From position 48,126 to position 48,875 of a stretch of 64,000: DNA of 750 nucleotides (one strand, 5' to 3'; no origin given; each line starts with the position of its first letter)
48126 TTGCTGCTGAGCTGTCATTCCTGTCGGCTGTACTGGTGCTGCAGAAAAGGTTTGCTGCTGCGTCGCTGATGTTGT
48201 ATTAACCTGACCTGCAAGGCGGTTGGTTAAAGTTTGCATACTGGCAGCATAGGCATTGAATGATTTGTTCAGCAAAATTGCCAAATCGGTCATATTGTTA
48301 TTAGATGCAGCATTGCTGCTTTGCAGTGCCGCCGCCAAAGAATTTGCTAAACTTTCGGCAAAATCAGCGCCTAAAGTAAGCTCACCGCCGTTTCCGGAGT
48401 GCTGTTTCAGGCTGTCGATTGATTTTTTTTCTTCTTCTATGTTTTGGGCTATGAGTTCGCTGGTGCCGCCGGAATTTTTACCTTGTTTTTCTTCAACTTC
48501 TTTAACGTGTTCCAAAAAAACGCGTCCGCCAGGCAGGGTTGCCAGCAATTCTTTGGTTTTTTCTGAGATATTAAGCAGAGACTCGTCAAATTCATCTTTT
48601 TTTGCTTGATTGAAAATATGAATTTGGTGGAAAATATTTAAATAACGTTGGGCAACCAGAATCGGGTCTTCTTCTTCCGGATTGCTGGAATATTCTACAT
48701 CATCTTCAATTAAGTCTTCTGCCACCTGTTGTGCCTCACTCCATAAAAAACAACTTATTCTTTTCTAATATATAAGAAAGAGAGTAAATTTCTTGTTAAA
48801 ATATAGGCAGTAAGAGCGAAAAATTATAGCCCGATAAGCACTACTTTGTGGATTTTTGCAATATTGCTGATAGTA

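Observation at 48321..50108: Chimeric gene apparently born by tandem duplication spanning two gene ends and the intergenic region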

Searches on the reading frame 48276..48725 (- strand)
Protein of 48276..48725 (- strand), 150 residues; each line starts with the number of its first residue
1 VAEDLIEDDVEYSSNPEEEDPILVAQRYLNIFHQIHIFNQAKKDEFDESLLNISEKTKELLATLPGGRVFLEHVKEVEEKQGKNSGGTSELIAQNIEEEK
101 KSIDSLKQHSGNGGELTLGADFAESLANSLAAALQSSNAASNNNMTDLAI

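Call 17: find_related_loci(query=A1, collection=genome_contigs, flank=6000)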
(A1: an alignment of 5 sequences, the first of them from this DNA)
Query A1 (145 aa) in genome_contigs; peptide patterns used: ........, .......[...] (x = any residue, [..] = any of these).
126 stretches matched a pattern; 76 encode a relative of the query (tblastn E <= 1e-3); 75 distinct loci.
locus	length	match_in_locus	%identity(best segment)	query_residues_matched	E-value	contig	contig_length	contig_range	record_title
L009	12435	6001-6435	97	1-145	1e-92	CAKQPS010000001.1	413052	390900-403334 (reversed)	MAG: uncultured Alphaproteobacteria bacterium isolate REFINED_METABAT215_TOP10_CONTIGS_1500_ASSEMBLY_K77_MERGED__Hadza_M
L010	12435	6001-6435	98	1-145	7e-93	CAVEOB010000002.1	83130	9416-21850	[Ruminococcus] gnavus isolate H07648-L1_cleanbin_000019 genome assembly, contig: Spades_H07648-L1_contig_79, whole genom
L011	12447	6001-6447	77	1-145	1e-72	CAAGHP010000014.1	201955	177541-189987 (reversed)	MAG TPA_asm: Alphaproteobacteria bacterium, isolate HGM16763, WGS project CAAGHP010000000 data, contig: SRS476280_65_k11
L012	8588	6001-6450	77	1-145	1e-72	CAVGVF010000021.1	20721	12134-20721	uncultured Eubacteriales bacterium isolate H07628-L1_cleanbin_000014 genome assembly, contig: Spades_H07628-L1_contig_12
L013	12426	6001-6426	77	1-141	2e-67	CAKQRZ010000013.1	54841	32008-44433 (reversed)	MAG: uncultured Alphaproteobacteria bacterium isolate REFINED_METABAT215_TOP10_CONTIGS_1500_ASSEMBLY_K77_MERGED__Hadza_M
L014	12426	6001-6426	76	1-141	4e-67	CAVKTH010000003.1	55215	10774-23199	Bacteroidaceae bacterium isolate H07656-L1_cleanbin_000006 genome assembly, contig: Spades_H07656-L1_contig_146, whole g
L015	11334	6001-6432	72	1-141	7e-65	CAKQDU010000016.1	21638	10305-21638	MAG: uncultured Alphaproteobacteria bacterium isolate REFINED_METABAT215_TOP10_CONTIGS_1500_ASSEMBLY_K77_MERGED__Hadza_M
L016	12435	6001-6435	69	1-144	4e-62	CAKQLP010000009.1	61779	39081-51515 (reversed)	MAG: uncultured Alphaproteobacteria bacterium isolate REFINED_METABAT215_TOP10_CONTIGS_1500_ASSEMBLY_K77_MERGED__Hadza_M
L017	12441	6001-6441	67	1-145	3e-62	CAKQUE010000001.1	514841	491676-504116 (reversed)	MAG: uncultured Alphaproteobacteria bacterium isolate REFINED_METABAT215_TOP10_CONTIGS_1500_ASSEMBLY_K77_MERGED__Nepal_M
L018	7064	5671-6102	66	1-145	3e-59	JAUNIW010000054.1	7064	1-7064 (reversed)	MAG: Pseudomonadota bacterium isolate S29M_St_20 NODE_3844_length_7064_cov_7.798973, whole genome shotgun sequence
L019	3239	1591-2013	67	1-140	3e-58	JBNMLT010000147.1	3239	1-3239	MAG: Alphaproteobacteria bacterium isolate CM_BacRUG1152.10 k141_184123_length_3239_cov_10.0000, whole genome shotgun se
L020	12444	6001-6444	49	2-145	3e-41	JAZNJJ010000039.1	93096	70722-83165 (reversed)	MAG: Alphaproteobacteria bacterium isolate T1900044680_TS20190146.MAGScoT_cleanbin_000022 SGB_1681_k141_2911390, whole g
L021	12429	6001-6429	66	1-141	6e-59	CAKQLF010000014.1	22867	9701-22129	MAG: uncultured Alphaproteobacteria bacterium isolate REFINED_METABAT215_TOP10_CONTIGS_1500_ASSEMBLY_K77_MERGED__Hadza_M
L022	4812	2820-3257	45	6-138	1e-35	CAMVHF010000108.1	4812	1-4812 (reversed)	MAG TPA_asm: uncultured Alphaproteobacteria bacterium isolate SRR8387716_bin.37_metaWRAP_v1.3_MAG genome assembly, conti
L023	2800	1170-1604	47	1-141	2e-35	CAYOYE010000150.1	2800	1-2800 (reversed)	MAG TPA_asm: uncultured Azospirillaceae bacterium isolate SRP222552_co1_183 genome assembly, contig: NODE_59376_length_2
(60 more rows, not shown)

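Call 27: search_solved_structures(query=A1, max_evalue=10)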
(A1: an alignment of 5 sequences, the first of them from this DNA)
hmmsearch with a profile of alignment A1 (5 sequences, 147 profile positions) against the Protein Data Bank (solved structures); distinct sequences matched with E-value up to 10: 3.
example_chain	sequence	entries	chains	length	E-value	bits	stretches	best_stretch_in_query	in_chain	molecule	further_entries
3fpn_A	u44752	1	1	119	0.0028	20.8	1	49-139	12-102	Geobacillus stearothermophilus UvrA interaction domain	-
2r6f_A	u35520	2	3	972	0.033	17.3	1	33-139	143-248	Excinuclease ABC subunit A | Excinuclease ABC, A subunit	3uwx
9hvw_D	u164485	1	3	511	0.11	15.6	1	44-133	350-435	Fusion glycoprotein F1,Probable N-acetylmuramidase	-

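Call 47: search_protein_families(library=pfam, proteins=[window:48276-48725:-], max_evalue=10)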
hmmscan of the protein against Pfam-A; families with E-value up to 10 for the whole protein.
window:48276-48725:- (150 aa): 0 families

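Call 63: find_homologous_proteins(query=A1, max_evalue=0.001)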
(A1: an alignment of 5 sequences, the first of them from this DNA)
Query A1 (5 sequences) (145 aa, profile of the alignment): 40 proteins with E <= 0.001 among 3810 candidates.
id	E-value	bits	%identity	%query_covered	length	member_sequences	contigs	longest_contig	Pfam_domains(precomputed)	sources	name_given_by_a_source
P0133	4.1e-69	249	66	100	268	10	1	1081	-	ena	-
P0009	3.6e-62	227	67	97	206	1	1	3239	-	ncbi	-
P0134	6.7e-62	226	78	94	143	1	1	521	-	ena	-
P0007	1.2e-57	212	61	92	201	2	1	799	-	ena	-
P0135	5.4e-55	203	61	88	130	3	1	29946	-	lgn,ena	-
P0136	5.6e-47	177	54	70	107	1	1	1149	-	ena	-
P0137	2.7e-46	175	48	100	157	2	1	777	-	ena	-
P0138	2.5e-42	162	64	66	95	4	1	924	-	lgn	-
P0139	8.0e-36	141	54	84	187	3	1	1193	-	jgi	jgi:hypothetical protein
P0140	3.8e-35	139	52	81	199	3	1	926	-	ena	-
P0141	6.5e-33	132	77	69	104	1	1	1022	-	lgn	-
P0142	4.0e-31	126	57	57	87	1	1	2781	-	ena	-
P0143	7.2e-31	125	55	44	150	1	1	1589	-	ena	-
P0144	1.6e-30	124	51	52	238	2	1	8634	-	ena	-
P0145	3.1e-29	120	40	95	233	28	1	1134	-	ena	-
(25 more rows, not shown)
